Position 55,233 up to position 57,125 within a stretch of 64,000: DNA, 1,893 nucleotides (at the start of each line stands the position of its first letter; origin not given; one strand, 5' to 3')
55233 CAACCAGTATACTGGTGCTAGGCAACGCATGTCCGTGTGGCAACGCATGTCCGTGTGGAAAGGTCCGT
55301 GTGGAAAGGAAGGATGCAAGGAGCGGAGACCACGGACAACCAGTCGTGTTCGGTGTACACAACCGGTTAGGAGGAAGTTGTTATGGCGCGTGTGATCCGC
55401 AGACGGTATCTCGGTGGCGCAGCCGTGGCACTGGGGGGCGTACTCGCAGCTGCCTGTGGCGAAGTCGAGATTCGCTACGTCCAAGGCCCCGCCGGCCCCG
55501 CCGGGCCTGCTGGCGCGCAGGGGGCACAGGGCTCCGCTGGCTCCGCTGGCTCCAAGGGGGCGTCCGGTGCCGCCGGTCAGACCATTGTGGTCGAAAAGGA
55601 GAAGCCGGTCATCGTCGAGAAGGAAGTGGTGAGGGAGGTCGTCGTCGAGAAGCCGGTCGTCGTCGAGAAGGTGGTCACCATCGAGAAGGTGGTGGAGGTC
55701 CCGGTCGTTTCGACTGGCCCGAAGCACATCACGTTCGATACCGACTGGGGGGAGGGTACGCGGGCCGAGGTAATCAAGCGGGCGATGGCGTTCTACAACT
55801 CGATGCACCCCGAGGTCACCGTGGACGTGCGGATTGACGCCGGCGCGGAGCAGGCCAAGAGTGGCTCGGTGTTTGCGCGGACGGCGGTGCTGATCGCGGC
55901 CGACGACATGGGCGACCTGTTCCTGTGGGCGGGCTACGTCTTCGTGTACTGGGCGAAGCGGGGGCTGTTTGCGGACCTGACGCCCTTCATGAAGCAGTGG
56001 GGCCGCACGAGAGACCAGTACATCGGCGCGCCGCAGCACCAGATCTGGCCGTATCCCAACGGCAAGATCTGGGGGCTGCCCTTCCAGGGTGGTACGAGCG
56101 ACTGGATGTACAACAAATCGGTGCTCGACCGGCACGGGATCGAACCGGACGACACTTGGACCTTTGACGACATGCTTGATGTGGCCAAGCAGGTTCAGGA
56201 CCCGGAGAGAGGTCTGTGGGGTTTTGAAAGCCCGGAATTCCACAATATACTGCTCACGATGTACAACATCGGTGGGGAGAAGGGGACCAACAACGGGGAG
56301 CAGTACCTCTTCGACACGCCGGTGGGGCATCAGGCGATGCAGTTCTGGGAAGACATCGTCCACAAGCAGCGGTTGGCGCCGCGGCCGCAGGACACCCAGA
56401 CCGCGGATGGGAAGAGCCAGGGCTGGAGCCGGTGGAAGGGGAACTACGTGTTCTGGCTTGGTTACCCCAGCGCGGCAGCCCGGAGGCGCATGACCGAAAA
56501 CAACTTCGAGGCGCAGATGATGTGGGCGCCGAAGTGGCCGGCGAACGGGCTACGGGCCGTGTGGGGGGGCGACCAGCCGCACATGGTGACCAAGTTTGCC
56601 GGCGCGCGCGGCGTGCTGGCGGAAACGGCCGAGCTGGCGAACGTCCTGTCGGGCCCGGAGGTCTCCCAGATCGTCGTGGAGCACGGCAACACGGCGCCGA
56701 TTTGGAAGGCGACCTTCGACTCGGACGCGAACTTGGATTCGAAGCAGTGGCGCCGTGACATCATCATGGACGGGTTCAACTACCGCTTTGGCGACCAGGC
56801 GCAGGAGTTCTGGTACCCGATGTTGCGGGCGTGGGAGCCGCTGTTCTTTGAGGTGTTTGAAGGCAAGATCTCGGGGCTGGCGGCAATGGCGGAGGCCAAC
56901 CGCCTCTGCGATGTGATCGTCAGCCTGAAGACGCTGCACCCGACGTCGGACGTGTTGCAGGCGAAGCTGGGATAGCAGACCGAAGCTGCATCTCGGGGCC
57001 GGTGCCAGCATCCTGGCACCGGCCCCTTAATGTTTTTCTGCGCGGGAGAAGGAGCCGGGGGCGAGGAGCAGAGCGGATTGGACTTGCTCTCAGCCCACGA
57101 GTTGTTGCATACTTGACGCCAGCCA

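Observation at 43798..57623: Solute-binding lipoproteins carrying collagen-like (Gly-X-Y)9-10 tracts and VVEK-repeat stalks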

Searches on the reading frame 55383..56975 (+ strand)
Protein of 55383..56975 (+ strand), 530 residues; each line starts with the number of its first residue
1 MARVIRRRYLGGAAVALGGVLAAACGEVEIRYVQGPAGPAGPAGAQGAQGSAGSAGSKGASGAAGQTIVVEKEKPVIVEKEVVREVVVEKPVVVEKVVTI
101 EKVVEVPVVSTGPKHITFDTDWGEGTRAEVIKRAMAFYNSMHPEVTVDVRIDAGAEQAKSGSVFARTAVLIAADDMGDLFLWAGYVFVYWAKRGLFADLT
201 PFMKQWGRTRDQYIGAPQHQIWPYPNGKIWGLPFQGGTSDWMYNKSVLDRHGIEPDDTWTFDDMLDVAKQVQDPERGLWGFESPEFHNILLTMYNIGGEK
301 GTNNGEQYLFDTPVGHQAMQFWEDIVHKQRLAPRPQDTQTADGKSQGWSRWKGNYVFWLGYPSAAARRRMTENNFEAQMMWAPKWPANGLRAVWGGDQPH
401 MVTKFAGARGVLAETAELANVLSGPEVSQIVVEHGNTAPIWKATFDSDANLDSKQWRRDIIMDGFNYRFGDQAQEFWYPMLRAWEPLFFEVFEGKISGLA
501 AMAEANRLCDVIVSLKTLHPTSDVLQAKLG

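Call 4: search_protein_families(library=pfam, proteins=[window:55383-56975:+], max_evalue=0.01)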
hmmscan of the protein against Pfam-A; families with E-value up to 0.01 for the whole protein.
window:55383-56975:+ (530 aa): 2 families
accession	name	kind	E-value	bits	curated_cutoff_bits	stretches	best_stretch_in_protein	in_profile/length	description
PF01547.30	SBP_bac_1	-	3e-14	54.2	26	1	123-402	7-283/307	Bacterial extracellular solute-binding protein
PF01391.23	Collagen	-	8.7e-05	22.7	27.2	1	35-66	7-38/60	Collagen triple helix repeat (20 copies)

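Call 5: find_homologous_proteins(query=window:55383-56975:+)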
Query window:55383-56975:+ (530 aa): 135 proteins with E <= 0.001 among 8000 candidates; the best 120 are listed.
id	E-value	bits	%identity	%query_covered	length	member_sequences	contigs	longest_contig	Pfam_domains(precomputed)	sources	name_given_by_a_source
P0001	0.0e+0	1140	91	100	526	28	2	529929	PF01547.31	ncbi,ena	-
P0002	0.0e+0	1056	85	100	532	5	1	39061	PF01547.31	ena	-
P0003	0.0e+0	1053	84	100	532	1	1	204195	PF01547.31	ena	-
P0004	0.0e+0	1043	85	79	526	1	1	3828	PF01547.31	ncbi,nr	ncbi:MAG: extracellular solute-binding protein [Rhodospirillaceae bacterium]|nr:extracellular solute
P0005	0.0e+0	1042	83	100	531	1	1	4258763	PF01547.31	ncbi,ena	-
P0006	0.0e+0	1039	83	100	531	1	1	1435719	PF01547.31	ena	-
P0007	0.0e+0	1037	83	100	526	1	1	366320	PF01547.31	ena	-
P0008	0.0e+0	1034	81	100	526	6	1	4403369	PF01547.31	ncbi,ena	-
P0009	0.0e+0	1032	80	100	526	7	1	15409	PF01547.31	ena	-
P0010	0.0e+0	1027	84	79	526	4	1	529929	PF01547.31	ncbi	-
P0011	0.0e+0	1027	83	79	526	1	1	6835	PF01547.31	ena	-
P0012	0.0e+0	1023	81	100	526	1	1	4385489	PF01547.31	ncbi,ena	-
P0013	2.2e-298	1009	81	100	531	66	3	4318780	PF01547.31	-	-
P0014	1.4e-279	947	83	88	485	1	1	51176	PF01547.31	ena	-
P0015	4.5e-269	912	83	87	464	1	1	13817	PF01547.31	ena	-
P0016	2.9e-234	797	84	75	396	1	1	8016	PF01547.31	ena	-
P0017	2.6e-231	787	66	100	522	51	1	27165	PF01547.31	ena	-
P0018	3.8e-230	783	66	100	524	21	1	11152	PF01547.31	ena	-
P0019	3.3e-223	761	62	100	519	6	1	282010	PF01547.31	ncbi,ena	-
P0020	5.7e-202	690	82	48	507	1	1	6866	PF01547.31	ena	-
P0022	6.6e-191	654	57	100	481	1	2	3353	PF01547.31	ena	-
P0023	1.0e-174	601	82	60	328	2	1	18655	PF01547.31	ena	-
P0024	2.8e-159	550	49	79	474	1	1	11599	PF01547.31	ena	-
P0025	4.9e-62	229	31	95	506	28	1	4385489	PF13416.12,PF01547.31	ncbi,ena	-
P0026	4.7e-59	219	33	95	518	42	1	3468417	PF13416.12,PF01547.31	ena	-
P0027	4.5e-48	182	35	50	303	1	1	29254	PF13416.12,PF01547.31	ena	-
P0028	3.1e-44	170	35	64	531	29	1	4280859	PF13416.12,PF01547.31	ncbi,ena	-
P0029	3.8e-43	166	36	62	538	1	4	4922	PF01547.31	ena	-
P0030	6.2e-43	166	35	63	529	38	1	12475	PF13416.12,PF01547.31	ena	-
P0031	1.5e-42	164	30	63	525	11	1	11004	PF13416.12,PF01547.31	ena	-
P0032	1.9e-42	164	36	64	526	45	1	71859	PF13416.12,PF01547.31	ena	-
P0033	3.9e-42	163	34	65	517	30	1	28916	PF13416.12,PF01547.31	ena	-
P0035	2.7e-40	157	35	65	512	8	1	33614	PF13416.12,PF01547.31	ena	-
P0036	4.5e-40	156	35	62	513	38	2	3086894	PF13416.12,PF01547.31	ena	-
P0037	9.8e-35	138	83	7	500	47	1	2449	PF13416.12,PF01547.31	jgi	jgi:raffinose/stachyose/melibiose transport system substrate-binding protein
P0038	1.1e-34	138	37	57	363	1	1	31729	PF13416.12,PF01547.31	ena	-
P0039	2.6e-34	137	78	14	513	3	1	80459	PF13416.12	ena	-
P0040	6.7e-34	136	78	12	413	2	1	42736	PF13531.12,PF13416.12,PF13343.12,PF01547.31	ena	-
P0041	2.8e-30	124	32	66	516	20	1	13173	PF01547.31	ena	-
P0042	5.4e-30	123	25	73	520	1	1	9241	PF13416.12,PF01547.31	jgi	-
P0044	1.1e-28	119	32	62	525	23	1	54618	PF13416.12,PF01547.31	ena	-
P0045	1.5e-28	118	33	63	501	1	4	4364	PF13416.12,PF01547.31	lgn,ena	-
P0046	2.0e-28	118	73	7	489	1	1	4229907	PF01094.35,PF13433.13,PF13458.13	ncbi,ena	-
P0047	2.5e-28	117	23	23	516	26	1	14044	PF01547.31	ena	-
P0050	1.1e-26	112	32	65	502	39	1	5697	PF13416.12,PF01547.31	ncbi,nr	ncbi:MAG: extracellular solute-binding protein [Chloroflexota bacterium]|nr:extracellular solute-bin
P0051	1.3e-26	112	31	59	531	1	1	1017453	PF01547.31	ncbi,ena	-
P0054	3.9e-26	110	31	63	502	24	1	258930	PF13416.12,PF01547.31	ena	-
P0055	4.7e-26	110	30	69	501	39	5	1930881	PF13416.12,PF01547.31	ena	-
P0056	1.2e-25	108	73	6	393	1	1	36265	PF01391.24,PF01547.31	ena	-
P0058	4.0e-24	103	28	59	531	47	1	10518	PF01547.31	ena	-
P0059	7.6e-24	103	27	76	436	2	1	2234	PF13416.12,PF01547.31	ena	-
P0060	1.0e-23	102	23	44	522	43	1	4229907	PF13416.12,PF01547.31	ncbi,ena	-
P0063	5.6e-22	96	29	62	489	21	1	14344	PF13416.12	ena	-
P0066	8.5e-22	96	28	62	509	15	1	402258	PF13416.12,PF01547.31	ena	-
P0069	4.7e-21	93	75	8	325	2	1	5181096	PF13490.12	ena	-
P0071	7.4e-21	93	-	-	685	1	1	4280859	PF12450.14,PF13768.13,PF12034.14,PF00092.35,PF13519.13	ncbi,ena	-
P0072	1.2e-20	92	-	-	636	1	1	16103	PF12450.14,PF01391.24,PF12034.14,PF00092.35,PF13519.13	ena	-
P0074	2.4e-20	91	55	9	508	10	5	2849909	PF13416.12,PF01547.31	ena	-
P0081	1.7e-19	88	23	31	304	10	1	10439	PF13416.12,PF01547.31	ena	-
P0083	1.9e-19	88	24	41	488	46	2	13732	PF13416.12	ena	-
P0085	3.0e-19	87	70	8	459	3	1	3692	PF13416.12,PF01547.31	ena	-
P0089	4.3e-18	84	73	6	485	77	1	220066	PF01547.31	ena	-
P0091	2.2e-17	81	22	48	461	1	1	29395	PF13416.12,PF01547.31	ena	-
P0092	1.9e-16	78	19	41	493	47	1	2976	PF13416.12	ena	-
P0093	3.2e-16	77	62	6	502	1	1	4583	PF13416.12,PF01547.31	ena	-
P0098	1.4e-14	72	58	11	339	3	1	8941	PF01547.31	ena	-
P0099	1.8e-14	72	73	6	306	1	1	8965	PF01547.31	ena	-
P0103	7.6e-14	69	27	65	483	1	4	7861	PF13416.12,PF01547.31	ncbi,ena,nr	ncbi:MAG: hypothetical protein CL878_08545 [Dehalococcoidia bacterium]|nr:hypothetical protein [Deha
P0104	1.5e-13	69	72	10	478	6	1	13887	PF13416.12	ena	-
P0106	2.2e-13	68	73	6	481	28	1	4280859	PF13416.12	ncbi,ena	-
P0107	1.2e-12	66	21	41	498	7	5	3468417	PF13416.12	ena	-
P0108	1.2e-12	66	72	10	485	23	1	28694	PF13416.12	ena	-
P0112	1.0e-10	59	70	8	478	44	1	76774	PF13416.12,PF01547.31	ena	-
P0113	2.5e-10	58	25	64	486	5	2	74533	PF13416.12,PF01547.31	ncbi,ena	-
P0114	3.6e-10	57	23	48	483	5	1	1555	PF13416.12,PF01547.31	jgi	jgi:ABC-type glycerol-3-phosphate transport system substrate-binding protein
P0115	8.3e-10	56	24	38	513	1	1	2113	PF13416.12,PF01547.31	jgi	jgi:ABC-type glycerol-3-phosphate transport system substrate-binding protein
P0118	2.3e-8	51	24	32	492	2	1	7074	PF01547.31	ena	-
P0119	6.7e-8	50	23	56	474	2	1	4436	PF13416.12,PF01547.31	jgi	jgi:ABC-type glycerol-3-phosphate transport system substrate-binding protein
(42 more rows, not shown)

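Call 9: find_encoding_contigs(protein=P0005, flank=10000, max_places=3)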
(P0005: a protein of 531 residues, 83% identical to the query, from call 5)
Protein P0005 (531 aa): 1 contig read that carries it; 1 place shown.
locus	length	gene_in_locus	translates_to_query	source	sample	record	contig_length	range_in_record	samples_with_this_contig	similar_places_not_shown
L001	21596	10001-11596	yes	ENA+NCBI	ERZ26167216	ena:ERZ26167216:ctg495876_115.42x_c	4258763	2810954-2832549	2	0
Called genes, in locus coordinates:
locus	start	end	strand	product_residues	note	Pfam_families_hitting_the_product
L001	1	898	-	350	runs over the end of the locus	PF00174:Oxidored_molyb, PF03404:Mo-co_dimer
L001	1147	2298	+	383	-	PF02746:MR_MLE_N (weak), PF13378:MR_MLE_C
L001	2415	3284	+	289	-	PF05721:PhyH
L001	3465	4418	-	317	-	-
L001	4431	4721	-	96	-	-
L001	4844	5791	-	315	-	-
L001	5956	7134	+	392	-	PF03841:SelA (faint)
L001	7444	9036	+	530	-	PF01547:SBP_bac_1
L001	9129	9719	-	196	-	-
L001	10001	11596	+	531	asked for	PF01547:SBP_bac_1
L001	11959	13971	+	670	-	-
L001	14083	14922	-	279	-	PF05685:Uma2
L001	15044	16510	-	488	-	PF00884:Sulfatase, PF01663:Phosphodiest (faint), PF16347:SGSH_C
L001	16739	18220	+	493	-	-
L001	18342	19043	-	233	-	PF01073:3Beta_HSD, PF01370:Epimerase, PF02719:Polysacc_synt_2 (weak), PF13460:NAD_binding_10, PF16363:GDP_Man_Dehyd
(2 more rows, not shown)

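Call 26: search_protein_families(library=ncbifam, proteins=[window:55383-56975:+], max_evalue=1)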
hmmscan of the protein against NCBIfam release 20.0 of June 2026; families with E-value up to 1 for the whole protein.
window:55383-56975:+ (530 aa): 6 families
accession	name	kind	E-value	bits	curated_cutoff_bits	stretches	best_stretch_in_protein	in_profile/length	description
TIGR03850.1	bind_CPR_0540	equivalog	8.7e-06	24.6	299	1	220-312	142-234/437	carbohydrate ABC transporter substrate-binding protein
NF038330.1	adhesin_SclA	exception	0.00018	21.3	400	1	33-69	226-262/405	LPXTG-anchored collagen-like adhesin Scl1/SclA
NF038329.2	gly_rich_SclB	equivalog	0.00042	19.4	325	1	34-65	119-150/442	LPXTG-anchored collagen-like adhesin Scl2/SclB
NF007011.0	PRK09474.1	equivalog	0.00093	18.1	291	1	171-332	77-231/396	maltose/maltodextrin ABC transporter substrate-binding protein MalE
NF046116.1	adhesin_Lcl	equivalog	0.0041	15.7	500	1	34-65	212-243/431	collagen-like adhesin Lcl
NF038313.3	HisXaaSer_A4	exception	0.043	14.7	55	1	39-65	65-91/93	His-Xaa-Ser repeat protein HxsA4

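Call 31: find_encoding_contigs(protein=P0028, flank=8000, max_places=1)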
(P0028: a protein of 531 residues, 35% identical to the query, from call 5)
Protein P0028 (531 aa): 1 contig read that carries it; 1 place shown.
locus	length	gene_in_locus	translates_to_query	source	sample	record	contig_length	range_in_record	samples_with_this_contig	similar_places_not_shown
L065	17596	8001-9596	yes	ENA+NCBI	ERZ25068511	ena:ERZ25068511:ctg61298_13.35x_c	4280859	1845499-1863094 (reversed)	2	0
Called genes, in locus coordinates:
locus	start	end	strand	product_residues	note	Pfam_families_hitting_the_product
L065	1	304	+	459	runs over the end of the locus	PF00150:Cellulase (weak)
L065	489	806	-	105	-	PF02796:HTH_7 (faint), PF00196:GerE, PF08281:Sigma70_r4_2 (weak), PF13384:HTH_23 (weak)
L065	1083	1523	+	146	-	PF11376:DUF3179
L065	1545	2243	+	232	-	PF11376:DUF3179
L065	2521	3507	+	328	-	PF00294:PfkB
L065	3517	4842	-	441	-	PF02012:BNR (faint), PF13088:BNR_2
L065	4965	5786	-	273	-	PF03328:HpcH_HpaI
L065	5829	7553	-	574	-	PF00884:Sulfatase, PF16347:SGSH_C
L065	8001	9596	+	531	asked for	PF01547:SBP_bac_1, PF13416:SBP_bac_8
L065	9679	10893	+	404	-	PF01041:DegT_DnrJ_EryC1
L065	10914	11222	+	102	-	-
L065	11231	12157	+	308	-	PF02126:PTE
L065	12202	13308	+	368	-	PF02746:MR_MLE_N, PF13378:MR_MLE_C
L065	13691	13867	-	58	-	-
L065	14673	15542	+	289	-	PF05721:PhyH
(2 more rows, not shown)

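Call 32: find_encoding_contigs(protein=P0046, flank=8000, max_places=1)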
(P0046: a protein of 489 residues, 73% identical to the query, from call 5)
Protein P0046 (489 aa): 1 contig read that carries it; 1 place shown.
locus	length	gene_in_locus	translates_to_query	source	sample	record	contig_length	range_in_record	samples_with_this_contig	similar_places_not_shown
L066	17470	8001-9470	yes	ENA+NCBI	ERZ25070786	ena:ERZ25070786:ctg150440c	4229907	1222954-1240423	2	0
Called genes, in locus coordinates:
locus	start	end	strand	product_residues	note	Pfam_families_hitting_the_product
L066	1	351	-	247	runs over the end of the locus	-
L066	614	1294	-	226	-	PF04115:Ureidogly_lyase (faint)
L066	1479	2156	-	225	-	-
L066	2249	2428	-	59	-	-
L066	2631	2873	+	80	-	PF09723:Zn_ribbon_8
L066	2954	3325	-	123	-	PF01936:NYN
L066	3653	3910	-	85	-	PF13470:PIN_3 (weak)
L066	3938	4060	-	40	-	-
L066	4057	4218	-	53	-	-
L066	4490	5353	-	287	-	PF14505:DUF4438, PF20999:DUF4438_C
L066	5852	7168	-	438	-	PF00067:p450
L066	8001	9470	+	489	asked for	PF13433:Peripla_BP_5 (weak), PF13458:Peripla_BP_6, PF01094:ANF_receptor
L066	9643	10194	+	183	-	PF05685:Uma2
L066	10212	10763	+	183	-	PF05685:Uma2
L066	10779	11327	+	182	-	PF05685:Uma2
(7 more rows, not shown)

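Call 33: find_encoding_contigs(protein=P0071, flank=8000, max_places=1)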
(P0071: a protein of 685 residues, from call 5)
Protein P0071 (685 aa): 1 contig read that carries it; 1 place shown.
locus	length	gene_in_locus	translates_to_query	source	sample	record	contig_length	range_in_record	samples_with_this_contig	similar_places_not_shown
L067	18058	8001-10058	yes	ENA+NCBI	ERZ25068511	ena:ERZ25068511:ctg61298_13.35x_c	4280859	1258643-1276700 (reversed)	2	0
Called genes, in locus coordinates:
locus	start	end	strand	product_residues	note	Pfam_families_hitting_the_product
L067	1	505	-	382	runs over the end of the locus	PF00355:Rieske, PF00848:Ring_hydroxyl_A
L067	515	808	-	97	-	-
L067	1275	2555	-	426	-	PF01547:SBP_bac_1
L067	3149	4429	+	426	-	PF01875:Memo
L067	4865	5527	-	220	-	PF00440:TetR_N, PF16859:TetR_C_11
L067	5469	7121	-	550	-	PF03137:OATP (faint), PF07690:MFS_1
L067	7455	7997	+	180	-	PF07638:Sigma70_ECF (faint), PF04542:Sigma70_r2, PF08281:Sigma70_r4_2, PF04545:Sigma70_r4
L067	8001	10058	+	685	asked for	PF12450:vWF_A, PF00092:VWA, PF13519:VWA_2, PF13768:VWA_3 (weak), PF12034:YfbK_C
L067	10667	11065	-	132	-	-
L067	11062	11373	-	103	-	-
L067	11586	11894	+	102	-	PF01541:GIY-YIG (faint)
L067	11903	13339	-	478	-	PF00067:p450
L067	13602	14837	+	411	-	PF00108:Thiolase_N, PF08545:ACP_syn_III, PF08541:ACP_syn_III_C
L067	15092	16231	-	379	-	PF01408:GFO_IDH_MocA, PF22725:GFO_IDH_MocA_C3 (weak)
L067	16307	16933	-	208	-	PF05685:Uma2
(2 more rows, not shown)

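Call 34: predict_structure(alignment_id=A1)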
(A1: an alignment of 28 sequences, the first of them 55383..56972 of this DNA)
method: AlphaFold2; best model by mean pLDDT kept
length: 530 residues; sequences in the alignment: 28
mean_pLDDT: 69.1   pTM: 0.70
mean pLDDT of the five models: 69.1, 68.1, 66.1, 61.6, 60.8
residues with pLDDT >= 90: 125; 70-90: 207; 50-70: 62; < 50: 136
segments of 3 or more residues with pLDDT < 50: 1-110, 158-160, 216-221, 301-304, 520-530
pLDDT, mean of each block of 10 residues (from residue 1): 30 28 25 26 24 22 22 27 32 29 33 79 86 92 89 59 71 82 77 73 67 53 60 74 95 95 97 94 85 81 56 90 95 90 86 93 88 93 92 70 66 83 88 85 82 86 74 69 84 91 85 63 46
secondary structure, 60 per line:
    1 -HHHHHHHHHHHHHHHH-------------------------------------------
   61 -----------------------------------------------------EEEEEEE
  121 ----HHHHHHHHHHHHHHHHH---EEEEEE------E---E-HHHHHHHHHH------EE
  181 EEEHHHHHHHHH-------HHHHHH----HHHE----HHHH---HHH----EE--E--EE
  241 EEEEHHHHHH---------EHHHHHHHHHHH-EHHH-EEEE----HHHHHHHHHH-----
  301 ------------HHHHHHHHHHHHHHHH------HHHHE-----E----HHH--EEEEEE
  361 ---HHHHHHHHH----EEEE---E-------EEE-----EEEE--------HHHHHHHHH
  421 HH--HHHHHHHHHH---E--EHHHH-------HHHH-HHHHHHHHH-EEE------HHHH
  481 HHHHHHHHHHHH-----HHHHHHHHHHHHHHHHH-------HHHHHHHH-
elements in order: H2-17 E114-120 H125-141 E145-150 H163-172 E179-183 H184-192 H200-205 H218-221 E239-244 H245-250 H261-271 E278-281 H286-295 H313-328 H335-338 E355-360 H364-372 E377-380 E392-394 E400-403 H412-422 H425-434 H442-445 H453-456 H458-466 E468-470 H477-492 H498-514 H522-529

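Call 37: search_solved_structures(query=window:55383-56975:+, max_evalue=0.01)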
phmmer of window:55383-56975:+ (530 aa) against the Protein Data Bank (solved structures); distinct sequences matched with E-value up to 0.01: 16.
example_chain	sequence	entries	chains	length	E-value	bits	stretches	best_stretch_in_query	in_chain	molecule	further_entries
5ci5_A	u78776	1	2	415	3.7e-10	42.4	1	189-335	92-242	Extracellular solute-binding protein family 1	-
5f7v_A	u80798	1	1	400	4.1e-10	42.2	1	159-338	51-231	Lmo0181 protein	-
6dtq_A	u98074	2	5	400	1.8e-07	33.5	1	120-396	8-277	maltose-binding protein MalE3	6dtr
1eu8_A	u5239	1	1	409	1.3e-05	27.4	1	221-396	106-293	TREHALOSE/MALTOSE BINDING PROTEIN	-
4zs9_A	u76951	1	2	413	2.9e-05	26.2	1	115-273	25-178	Sugar binding protein of ABC transporter system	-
4zza_A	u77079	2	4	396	3.1e-05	26.2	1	116-273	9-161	Sugar binding protein of ABC transporter system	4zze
6rjy_A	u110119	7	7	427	0.00011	24.3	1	133-431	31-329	Arabino-oligosaccharids-binding protein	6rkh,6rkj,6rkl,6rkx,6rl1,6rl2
7bvt_A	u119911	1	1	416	0.00016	23.8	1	112-356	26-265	Hypothetical sugar ABC-transporter sugar binding protein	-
4r6h_A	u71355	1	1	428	0.00023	23.3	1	129-277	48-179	Solute binding protein MsmE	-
4g68_B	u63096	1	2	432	0.00027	23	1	163-271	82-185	ABC transporter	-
4g68_A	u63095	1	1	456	0.00031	22.9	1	163-271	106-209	ABC transporter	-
6h0h_A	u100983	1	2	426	0.00049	22.2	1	190-341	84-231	Probable solute binding protein of ABC transporter system for sugars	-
6q5g_A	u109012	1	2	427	0.0005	22.2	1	190-341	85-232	Sugar ABC transporter substrate-binding protein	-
7nbz_A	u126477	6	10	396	0.0007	21.7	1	219-341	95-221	Sulfoquinovosyl binding protein | Sulfoquinovosyl glycerol-binding protein SmoF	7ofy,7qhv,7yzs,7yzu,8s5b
8vqk_A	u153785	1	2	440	0.00086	21.4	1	226-327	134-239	Putative ABC transporter periplasmic-binding protein YcjN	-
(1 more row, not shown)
